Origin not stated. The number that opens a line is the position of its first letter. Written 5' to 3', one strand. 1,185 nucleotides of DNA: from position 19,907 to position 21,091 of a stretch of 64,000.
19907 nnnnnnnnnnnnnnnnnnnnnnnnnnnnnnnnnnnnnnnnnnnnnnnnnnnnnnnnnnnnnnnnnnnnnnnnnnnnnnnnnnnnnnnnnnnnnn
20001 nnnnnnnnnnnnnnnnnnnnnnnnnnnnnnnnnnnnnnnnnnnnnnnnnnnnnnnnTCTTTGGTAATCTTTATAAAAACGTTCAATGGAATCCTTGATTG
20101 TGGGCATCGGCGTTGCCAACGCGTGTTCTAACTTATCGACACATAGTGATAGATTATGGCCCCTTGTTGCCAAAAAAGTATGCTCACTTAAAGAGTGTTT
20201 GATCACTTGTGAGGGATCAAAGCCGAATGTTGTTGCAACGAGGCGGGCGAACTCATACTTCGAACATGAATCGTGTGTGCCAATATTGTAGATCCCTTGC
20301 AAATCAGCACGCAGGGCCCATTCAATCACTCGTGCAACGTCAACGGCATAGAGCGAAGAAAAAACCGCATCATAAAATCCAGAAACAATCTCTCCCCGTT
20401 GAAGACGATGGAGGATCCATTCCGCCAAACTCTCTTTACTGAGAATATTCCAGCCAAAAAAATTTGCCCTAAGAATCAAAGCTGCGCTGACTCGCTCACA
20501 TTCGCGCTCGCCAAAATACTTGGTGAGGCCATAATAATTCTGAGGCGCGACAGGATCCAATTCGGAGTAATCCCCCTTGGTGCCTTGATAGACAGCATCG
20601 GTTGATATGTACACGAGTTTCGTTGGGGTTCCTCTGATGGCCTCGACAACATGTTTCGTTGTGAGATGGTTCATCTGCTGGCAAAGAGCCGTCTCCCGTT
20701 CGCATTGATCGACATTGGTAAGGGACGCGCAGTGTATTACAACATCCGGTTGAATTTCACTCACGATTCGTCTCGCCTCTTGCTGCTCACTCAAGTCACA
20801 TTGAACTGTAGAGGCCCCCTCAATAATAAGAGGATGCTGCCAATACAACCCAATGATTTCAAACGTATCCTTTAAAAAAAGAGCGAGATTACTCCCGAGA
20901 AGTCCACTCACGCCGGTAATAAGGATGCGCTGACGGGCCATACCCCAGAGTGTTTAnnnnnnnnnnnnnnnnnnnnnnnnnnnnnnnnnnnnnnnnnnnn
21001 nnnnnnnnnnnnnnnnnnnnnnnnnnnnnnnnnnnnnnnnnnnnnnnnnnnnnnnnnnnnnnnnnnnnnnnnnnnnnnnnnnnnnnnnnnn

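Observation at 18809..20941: Unusual gene fusion: RmlD-like sugar reductase fused to a PseC-type aminotransferase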

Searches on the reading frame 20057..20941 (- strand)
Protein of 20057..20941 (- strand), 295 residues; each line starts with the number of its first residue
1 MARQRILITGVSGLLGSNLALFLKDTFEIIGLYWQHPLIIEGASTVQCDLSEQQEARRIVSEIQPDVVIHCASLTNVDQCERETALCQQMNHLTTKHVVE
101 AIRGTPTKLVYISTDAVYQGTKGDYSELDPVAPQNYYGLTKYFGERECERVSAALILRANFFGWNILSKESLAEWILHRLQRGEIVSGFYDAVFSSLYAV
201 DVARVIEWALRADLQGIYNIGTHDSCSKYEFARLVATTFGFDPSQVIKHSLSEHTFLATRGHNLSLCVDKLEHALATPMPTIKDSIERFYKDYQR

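Call 17: search_solved_structures(query=window:20057-20941:-, max_evalue=0.001, show_alignments=3)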
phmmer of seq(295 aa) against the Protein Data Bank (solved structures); distinct sequences matched with E-value up to 0.001: 47.
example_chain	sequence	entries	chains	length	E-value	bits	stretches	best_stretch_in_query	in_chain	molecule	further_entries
3sc6_A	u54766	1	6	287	2.7e-27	99.1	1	3-290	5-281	dTDP-4-dehydrorhamnose reductase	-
2ggs_A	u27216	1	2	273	1.6e-25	93.2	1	5-280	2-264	273aa long hypothetical dTDP-4-dehydrorhamnose reductase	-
5u9c_A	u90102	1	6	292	5.4e-22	81.7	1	3-250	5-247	dTDP-4-dehydrorhamnose Reductase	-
4ndn_E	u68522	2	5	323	5e-18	68.7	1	3-273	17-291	Methionine adenosyltransferase 2 subunit beta | Isoform 2 of Methionine adenosyltransferase 2 subunit beta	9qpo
4ktt_E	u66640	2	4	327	5.2e-18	68.6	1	3-273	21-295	Methionine adenosyltransferase 2 subunit beta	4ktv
2ydx_A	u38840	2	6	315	5.4e-18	68.6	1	4-273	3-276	METHIONINE ADENOSYLTRANSFERASE 2 SUBUNIT BETA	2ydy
30gd_E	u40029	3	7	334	5.6e-18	68.5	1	3-273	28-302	Isoform 1 of Methionine adenosyltransferase 2 subunit beta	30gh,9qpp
9gpi_D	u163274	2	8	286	1.3e-17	67.3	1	5-293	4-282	dTDP-4-dehydrorhamnose reductase, putative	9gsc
1vl0_A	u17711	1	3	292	1.1e-16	64.2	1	5-242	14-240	DTDP-4-dehydrorhamnose reductase, rfbD ortholog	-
8g22_A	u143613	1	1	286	3.7e-14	56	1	5-292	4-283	dTDP-4-dehydrorhamnose reductase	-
1kbz_A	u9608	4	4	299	1.5e-13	54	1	49-235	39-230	dTDP-glucose oxidoreductase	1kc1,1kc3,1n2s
4wpg_A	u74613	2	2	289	2.5e-13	53.3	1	5-160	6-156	dTDP-4-dehydrorhamnose reductase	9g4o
3sxp_A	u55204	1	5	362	1.8e-08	37.4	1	44-240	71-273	ADP-L-glycero-D-mannoheptose-6-epimerase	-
8ctr_A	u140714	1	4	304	2.5e-08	36.9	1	49-284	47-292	dTDP-4-dehydrorhamnose reductase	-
2pk3_A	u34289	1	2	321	2.7e-08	36.8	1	4-141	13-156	GDP-6-deoxy-D-lyxo-4-hexulose reductase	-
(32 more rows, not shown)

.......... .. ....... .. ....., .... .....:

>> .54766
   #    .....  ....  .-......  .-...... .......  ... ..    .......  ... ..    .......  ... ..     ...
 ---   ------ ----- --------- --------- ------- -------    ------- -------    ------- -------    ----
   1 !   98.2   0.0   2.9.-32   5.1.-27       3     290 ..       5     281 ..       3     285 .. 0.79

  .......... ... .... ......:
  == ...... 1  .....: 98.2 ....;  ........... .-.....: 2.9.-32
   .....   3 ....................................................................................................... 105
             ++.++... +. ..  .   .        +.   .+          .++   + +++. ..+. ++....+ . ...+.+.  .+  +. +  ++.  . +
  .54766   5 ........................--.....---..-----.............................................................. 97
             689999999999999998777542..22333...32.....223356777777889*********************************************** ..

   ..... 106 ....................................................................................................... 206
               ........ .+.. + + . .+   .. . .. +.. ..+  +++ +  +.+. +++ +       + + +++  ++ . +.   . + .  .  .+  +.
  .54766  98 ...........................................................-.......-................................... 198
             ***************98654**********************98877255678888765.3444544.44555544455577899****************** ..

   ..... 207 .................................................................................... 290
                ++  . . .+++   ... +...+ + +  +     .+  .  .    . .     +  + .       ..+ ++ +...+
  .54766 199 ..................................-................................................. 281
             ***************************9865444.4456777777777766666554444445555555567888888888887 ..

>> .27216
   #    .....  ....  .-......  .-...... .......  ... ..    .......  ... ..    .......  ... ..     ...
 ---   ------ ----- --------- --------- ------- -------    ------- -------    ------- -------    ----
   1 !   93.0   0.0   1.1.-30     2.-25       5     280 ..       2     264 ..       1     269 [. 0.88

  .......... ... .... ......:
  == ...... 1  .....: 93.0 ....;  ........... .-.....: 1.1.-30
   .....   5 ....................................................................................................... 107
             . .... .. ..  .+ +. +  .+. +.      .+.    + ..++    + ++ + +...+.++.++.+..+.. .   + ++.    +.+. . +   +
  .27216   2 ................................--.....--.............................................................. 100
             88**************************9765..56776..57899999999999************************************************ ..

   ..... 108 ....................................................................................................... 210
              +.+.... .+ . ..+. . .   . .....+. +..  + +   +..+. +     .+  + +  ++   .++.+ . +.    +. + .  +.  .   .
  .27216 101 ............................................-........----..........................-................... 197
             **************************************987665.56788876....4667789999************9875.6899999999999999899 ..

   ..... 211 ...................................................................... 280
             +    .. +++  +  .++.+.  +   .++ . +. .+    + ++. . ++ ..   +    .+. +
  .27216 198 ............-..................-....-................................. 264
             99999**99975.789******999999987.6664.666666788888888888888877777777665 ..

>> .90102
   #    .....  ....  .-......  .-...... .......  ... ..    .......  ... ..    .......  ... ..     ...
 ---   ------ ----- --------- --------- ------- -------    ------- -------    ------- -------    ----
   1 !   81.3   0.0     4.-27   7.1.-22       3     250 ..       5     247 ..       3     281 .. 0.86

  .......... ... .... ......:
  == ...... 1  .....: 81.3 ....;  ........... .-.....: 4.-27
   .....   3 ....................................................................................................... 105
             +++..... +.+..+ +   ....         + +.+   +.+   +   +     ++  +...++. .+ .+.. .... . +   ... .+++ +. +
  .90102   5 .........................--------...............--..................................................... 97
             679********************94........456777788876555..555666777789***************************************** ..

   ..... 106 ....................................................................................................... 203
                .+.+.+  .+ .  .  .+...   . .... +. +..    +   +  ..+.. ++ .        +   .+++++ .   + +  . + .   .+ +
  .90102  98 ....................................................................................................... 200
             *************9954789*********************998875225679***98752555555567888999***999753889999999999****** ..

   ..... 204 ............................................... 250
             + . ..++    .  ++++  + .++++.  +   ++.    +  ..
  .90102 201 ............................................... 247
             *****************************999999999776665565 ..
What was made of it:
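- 20057..20941 (-): N-terminal RmlD-like extended-SDR domain, aa 1-295. Best PDB match is RmlD 3sc6 (call 17).
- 20519..20605 (-): Catalytic region Ser113-Thr114-Asp115 ... Tyr137-x3-Lys141. Aligns with STD...YxxxK of RmlD structures (call 17).
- Checked: The GxxGxxG motif (G10, G13, G16) and Ser113/Thr114, Tyr137, Lys141 are present and align with the catalytic residues of B. anthracis RmlD 3sc6 (call 17).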

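Call 18: search_protein_families(library=ncbifam, proteins=[window:20057-20941:-], max_evalue=0.01)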
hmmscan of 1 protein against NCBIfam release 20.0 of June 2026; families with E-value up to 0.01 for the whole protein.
seq(295 aa): 23 families
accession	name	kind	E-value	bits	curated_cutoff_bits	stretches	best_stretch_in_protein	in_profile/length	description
TIGR01214.1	rmlD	equivalog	6.9e-44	150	224.05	1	5-292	1-284/285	dTDP-4-dehydrorhamnose reductase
NF007440.0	PRK09987.1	equivalog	9e-17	61.3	308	1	44-289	33-289/299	dTDP-4-dehydrorhamnose reductase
TIGR01181.1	dTDP_gluc_dehyt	equivalog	2.8e-14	52.9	365.1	1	43-245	52-267/321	dTDP-glucose 4,6-dehydratase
TIGR02197.1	heptose_epim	equivalog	6.3e-13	48.6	274.6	1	6-240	1-261/316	ADP-glyceromanno-heptose 6-epimerase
TIGR01179.1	galE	equivalog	1.9e-11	43.4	262.3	1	5-146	1-154/332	UDP-glucose 4-epimerase GalE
TIGR02622.1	CDP_4_6_dhtase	equivalog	3e-09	36.5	278.45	1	3-140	4-157/352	CDP-glucose 4,6-dehydratase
NF043036.1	ErythonDh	equivalog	3.3e-08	33.1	325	1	5-145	2-157/321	D-erythronate dehydrogenase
NF042423.1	oxyalk_red_Shew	equivalog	2.9e-06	26.6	580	1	4-147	9-155/331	2-alkyl-3-oxoalkanoate reductase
NF005066.0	PRK06483.1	equivalog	2.8e-05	23.7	249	1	3-98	5-109/239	dihydromonapterin reductase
NF042422.1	oxyalk_red_OleD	equivalog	6e-05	22.6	580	1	5-119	2-115/329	2-alkyl-3-oxoalkanoate reductase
NF007582.0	PRK10217.1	equivalog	0.0001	21.5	698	1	47-232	57-263/355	dTDP-glucose 4,6-dehydratase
NF007490.0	PRK10084.1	subfamily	0.00021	20.4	649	1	47-105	56-114/361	dTDP-glucose 4,6-dehydratase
TIGR01777.1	yfcH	hypoth_equivalog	0.00024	20.8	207.35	1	6-240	1-242/292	TIGR01777 family oxidoreductase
TIGR03466.1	HpnA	hypoth_equivalog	0.00038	19.4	367.65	1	5-152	2-156/327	hopanoid-associated sugar epimerase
NF058621.1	DiazavRedAvaA7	equivalog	0.00079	19.1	400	1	5-105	2-104/304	3-diazoavenalumate denitrifying reductase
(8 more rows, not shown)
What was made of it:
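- On RmlD (dTDP-4-dehydrorhamnose reductase, TIGR01214): 150 bits for the isolated N-domain vs cutoff 224 (call 18).
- Closest known: RmlD. Different: It scores below the RmlD equivalog cutoff (150 vs 224; call 18).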

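Call 29: search_protein_representatives(protein=window:20057-20941:-)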
Query: 295 residues. Proteins with E-value up to 0.001 (for the whole library): 34791; up to 1e-10: 12880; up to 1e-30: 1224. The best 150 are listed.
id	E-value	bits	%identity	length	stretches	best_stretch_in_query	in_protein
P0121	3.6e-94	331.7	49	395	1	1-295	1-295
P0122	2.9e-85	302.5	46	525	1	7-294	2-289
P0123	1.0e-81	290.8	49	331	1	2-292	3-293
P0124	1.2e-80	287.4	47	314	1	3-293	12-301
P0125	1.5e-79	283.7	45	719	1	2-294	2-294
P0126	1.8e-79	283.5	46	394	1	3-294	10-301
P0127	3.9e-77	275.8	45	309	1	1-295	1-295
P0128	3.4e-71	256.3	42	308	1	3-294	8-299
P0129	8.9e-71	254.9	43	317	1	7-292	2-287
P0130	1.1e-69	251.4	44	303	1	5-292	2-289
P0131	1.3e-69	251.2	44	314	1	3-293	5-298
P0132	4.7e-69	249.3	44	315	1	1-293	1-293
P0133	8.2e-68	245.2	43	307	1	4-291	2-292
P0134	1.2e-67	244.7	43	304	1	1-292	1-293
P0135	2.7e-67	243.5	43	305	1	3-293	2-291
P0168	2.2e-55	204.4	38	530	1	5-287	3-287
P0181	7.2e-54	199.5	51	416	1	103-294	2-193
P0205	1.3e-51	192.0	38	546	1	6-289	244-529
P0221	2.8e-50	187.7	36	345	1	3-291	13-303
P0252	7.0e-49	183.1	37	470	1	6-289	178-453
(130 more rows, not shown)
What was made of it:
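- On Nonulosonate-associated RmlD-like SDR subfamily (uncharacterised; defined here): 180-332 bits to the 150 best representatives (call 29), against 99 bits to the best RmlD structure (call 17).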
